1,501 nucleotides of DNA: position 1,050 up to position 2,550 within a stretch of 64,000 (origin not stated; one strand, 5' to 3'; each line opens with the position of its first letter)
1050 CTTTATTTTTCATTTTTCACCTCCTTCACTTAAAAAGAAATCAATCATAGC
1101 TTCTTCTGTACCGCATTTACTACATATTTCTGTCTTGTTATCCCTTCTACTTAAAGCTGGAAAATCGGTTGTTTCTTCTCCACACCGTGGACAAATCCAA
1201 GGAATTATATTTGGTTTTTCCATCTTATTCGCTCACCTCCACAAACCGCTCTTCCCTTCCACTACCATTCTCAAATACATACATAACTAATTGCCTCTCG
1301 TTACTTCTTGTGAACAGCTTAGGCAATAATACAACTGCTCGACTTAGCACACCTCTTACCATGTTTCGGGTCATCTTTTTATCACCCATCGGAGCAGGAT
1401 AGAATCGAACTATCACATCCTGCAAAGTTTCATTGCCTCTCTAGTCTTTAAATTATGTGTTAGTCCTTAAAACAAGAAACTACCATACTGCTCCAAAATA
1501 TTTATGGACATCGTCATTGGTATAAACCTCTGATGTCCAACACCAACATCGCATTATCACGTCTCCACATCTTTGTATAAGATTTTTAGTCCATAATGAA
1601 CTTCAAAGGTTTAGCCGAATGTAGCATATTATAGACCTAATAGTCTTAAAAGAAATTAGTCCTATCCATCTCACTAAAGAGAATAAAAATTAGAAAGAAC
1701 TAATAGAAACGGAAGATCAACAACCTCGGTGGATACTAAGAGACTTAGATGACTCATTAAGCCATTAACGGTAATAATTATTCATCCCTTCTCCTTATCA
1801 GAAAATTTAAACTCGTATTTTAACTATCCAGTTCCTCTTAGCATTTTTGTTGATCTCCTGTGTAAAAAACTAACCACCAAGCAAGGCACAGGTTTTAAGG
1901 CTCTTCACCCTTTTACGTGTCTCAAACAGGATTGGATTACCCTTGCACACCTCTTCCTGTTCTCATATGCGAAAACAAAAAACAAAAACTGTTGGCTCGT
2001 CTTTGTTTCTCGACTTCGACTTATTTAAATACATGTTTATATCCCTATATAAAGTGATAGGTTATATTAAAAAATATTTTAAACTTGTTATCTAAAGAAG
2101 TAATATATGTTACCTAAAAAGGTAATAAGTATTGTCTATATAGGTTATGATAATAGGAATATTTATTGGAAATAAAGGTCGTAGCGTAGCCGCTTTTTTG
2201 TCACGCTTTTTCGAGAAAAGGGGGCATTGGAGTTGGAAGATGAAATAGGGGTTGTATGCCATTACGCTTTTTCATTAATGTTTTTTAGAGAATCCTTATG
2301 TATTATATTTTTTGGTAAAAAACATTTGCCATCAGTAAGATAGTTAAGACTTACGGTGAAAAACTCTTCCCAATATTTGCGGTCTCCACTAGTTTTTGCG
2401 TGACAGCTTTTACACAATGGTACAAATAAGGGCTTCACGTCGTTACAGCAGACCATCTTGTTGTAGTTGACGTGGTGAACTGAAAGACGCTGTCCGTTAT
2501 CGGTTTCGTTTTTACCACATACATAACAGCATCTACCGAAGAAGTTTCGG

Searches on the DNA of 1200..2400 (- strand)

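Call 33: search_rna_families(source=window, start=1200, end=2400, threshold=evalue, max_evalue=1, show_alignments=3)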
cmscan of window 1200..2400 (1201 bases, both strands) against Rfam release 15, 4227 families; matches with E-value up to 1: 2.
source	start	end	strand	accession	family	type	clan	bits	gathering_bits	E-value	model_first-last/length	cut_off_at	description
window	1656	1703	-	RF02266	XIST_intron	Gene; lncRNA;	-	22.4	70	0.32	1-68/68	no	XIST 3' intron conserved motif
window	1207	1301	+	RF01956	NEAT1_2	Gene; lncRNA;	-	16.6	60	0.94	1-116/116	no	Nuclear enriched abundant transcript 1 conserved region 2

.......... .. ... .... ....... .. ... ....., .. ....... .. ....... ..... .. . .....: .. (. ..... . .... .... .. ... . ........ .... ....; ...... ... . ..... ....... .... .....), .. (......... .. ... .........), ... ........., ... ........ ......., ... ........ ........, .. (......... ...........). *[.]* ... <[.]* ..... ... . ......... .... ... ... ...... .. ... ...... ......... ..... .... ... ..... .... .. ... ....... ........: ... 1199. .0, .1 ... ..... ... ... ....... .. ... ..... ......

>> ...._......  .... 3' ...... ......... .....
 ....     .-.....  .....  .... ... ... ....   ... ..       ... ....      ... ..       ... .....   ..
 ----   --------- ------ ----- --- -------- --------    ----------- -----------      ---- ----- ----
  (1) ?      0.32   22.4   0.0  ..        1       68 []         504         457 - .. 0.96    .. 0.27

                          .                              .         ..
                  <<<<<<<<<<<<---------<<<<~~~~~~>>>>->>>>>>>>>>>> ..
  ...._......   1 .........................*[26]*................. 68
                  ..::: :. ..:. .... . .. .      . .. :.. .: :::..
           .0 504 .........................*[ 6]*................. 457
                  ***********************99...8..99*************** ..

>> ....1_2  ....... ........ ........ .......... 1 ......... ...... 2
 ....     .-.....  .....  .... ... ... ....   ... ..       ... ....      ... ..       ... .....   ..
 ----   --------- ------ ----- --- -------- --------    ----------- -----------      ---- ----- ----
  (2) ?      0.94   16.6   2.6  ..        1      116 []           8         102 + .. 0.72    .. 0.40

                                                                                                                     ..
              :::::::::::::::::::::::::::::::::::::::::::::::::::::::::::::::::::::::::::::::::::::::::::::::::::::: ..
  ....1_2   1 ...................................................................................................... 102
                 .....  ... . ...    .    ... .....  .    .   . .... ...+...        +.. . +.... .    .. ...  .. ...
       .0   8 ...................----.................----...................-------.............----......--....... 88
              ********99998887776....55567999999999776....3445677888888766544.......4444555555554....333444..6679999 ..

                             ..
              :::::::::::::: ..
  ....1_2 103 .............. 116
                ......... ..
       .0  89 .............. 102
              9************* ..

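Call 90: build_rna_model(alignment_id=A6)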
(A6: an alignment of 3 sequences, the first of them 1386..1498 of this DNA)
Model R1 built from alignment A6 (3 sequences, 113 columns); structure: RNAalifold consensus.
model positions 113; base pairs 23; branch points 1; effective number of sequences 1.13; information 0.589 bits per position. Calibrated on 0.2 Mb of random sequence (short: E-values are rough).
structure used (alignment columns):
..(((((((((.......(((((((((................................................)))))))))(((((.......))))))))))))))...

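Call 91: search_with_rna_model(model_id=R1, sources=[window, L002, L006, L007, L008, L009, L010, L011, L012, L013, L025, L064, L090], max_evalue=1)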
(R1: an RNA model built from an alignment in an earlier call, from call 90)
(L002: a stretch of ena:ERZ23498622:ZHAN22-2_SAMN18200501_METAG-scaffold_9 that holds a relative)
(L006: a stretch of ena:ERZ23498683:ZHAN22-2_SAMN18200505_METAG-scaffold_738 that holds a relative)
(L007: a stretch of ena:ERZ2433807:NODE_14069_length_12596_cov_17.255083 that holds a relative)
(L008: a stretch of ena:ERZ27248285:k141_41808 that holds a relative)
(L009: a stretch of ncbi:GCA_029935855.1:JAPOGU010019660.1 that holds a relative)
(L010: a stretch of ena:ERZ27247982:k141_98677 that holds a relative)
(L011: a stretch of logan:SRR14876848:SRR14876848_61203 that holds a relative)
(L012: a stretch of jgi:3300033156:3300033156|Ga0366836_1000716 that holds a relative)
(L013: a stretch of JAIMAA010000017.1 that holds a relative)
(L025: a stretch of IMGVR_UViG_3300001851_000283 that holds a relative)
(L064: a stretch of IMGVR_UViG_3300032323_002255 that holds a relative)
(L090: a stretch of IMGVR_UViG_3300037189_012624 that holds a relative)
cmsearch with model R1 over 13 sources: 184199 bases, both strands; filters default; matches with E-value up to 1: 7.
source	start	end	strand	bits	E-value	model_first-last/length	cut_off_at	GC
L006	1375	1487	+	136.2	2.5e-35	1-113/113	no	0.37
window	1386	1498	-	136.1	2.6e-35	1-113/113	no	0.38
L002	463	575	+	136.1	2.6e-35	1-113/113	no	0.38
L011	7334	7430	+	104.9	1.6e-26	1-113/113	no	0.33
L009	589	696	+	28.7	4.5e-05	1-113/113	no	0.46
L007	1896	2014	+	18.8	0.027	1-113/113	no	0.44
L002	7862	7942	+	14.6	0.41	1-113/113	no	0.47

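Call 92: search_with_rna_model(model_id=R1, sources=[window, L006, L007, L009, L011, L008, L010], max_evalue=0.1, make_alignment=true, show_alignments=5)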
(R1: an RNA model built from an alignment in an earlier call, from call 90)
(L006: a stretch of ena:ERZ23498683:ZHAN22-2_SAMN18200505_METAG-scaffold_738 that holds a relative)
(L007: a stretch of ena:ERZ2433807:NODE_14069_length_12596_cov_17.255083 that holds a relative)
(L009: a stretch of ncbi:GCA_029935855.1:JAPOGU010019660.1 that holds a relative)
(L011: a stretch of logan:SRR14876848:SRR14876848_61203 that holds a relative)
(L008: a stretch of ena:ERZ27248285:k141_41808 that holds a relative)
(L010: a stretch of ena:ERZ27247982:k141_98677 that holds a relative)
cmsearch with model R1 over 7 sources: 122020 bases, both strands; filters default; matches with E-value up to 0.1: 5.
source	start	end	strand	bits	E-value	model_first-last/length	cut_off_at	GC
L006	1375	1487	+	136.2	1.6e-35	1-113/113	no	0.37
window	1386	1498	-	136.1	1.8e-35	1-113/113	no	0.38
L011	7334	7430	+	104.9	1.1e-26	1-113/113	no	0.33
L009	589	696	+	28.7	3e-05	1-113/113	no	0.46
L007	1896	2014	+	18.8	0.018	1-113/113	no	0.44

Alignment A10: 5 matches aligned to the model, 175 columns, each read 5' to 3' on its own strand. Consensus structure (alignment columns), stored with it:
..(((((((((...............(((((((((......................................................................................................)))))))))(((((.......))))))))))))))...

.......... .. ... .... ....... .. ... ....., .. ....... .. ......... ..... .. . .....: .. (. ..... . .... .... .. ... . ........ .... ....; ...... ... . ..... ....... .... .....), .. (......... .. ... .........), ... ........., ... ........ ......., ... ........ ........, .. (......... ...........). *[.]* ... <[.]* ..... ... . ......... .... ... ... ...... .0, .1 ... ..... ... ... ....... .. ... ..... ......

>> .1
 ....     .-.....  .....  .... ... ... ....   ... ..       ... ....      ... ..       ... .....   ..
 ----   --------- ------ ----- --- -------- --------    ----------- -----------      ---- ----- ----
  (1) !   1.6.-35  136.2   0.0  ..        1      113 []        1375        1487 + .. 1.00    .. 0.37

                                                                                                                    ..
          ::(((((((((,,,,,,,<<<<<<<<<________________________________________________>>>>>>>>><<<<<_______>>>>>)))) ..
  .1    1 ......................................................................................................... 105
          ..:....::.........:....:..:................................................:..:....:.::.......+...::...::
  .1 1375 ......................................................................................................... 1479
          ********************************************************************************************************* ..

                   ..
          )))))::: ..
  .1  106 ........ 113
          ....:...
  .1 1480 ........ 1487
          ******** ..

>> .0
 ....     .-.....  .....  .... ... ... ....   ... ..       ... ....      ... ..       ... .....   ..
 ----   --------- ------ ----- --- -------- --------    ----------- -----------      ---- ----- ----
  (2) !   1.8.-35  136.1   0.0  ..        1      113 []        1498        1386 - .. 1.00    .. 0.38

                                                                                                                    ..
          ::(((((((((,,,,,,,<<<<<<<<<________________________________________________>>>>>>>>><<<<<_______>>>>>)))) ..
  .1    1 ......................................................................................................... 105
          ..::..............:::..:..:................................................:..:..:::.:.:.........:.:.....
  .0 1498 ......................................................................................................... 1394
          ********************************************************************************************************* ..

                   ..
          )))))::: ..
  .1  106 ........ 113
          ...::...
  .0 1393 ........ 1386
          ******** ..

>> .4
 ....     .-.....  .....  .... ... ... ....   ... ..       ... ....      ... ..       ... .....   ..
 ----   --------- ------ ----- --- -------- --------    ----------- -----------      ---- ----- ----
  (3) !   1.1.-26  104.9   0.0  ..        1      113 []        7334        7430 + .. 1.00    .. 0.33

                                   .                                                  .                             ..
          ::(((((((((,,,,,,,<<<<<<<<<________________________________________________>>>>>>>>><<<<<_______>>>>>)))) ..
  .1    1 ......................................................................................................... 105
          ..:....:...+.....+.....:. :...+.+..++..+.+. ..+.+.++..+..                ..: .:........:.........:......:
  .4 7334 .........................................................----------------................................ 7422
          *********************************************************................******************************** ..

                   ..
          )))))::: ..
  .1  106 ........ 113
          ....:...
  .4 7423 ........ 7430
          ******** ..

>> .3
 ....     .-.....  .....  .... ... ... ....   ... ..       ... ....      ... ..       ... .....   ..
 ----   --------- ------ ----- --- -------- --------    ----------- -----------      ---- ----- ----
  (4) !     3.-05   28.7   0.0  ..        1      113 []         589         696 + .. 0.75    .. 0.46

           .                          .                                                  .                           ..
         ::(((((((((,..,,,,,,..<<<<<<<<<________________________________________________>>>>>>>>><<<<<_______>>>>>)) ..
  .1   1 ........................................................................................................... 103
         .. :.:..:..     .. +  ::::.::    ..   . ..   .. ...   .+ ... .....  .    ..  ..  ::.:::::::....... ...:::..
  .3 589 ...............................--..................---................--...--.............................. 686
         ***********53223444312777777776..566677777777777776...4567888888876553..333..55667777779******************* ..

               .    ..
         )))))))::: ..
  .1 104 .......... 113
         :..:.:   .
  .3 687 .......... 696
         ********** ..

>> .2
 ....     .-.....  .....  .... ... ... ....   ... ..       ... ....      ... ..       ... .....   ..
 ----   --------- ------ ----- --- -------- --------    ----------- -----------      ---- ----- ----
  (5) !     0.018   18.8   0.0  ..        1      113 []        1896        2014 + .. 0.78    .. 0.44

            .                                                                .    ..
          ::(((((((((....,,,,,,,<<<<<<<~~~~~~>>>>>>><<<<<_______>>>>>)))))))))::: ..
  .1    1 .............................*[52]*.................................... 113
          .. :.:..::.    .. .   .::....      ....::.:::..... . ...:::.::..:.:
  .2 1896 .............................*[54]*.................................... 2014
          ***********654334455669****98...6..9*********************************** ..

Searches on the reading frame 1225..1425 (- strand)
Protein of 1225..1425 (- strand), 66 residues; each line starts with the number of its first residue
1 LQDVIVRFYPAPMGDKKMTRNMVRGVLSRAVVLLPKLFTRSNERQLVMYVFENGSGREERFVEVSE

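Call 5: search_protein_families(library=pfam, proteins=[window:1225-1425:-], max_evalue=1)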
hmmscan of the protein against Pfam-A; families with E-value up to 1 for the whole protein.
window:1225-1425:- (66 aa): 1 family
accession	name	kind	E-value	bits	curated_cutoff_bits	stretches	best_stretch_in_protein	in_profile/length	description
PF13021.12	DUF3885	-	0.15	12.6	23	1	15-61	33-79/189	Domain of unknown function (DUF3885)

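Call 6: search_protein_families(library=ncbifam, proteins=[window:1225-1425:-], max_evalue=1)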
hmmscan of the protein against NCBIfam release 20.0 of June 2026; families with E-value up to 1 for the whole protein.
window:1225-1425:- (66 aa): 0 families

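Call 7: search_protein_families(library=phrogs, proteins=[window:1225-1425:-], max_evalue=1)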
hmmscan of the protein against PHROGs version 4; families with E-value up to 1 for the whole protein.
window:1225-1425:- (66 aa): 1 family
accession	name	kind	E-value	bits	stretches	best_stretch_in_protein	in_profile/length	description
phrog_14475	-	unknown function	0.44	11.9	1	46-65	20-39/68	-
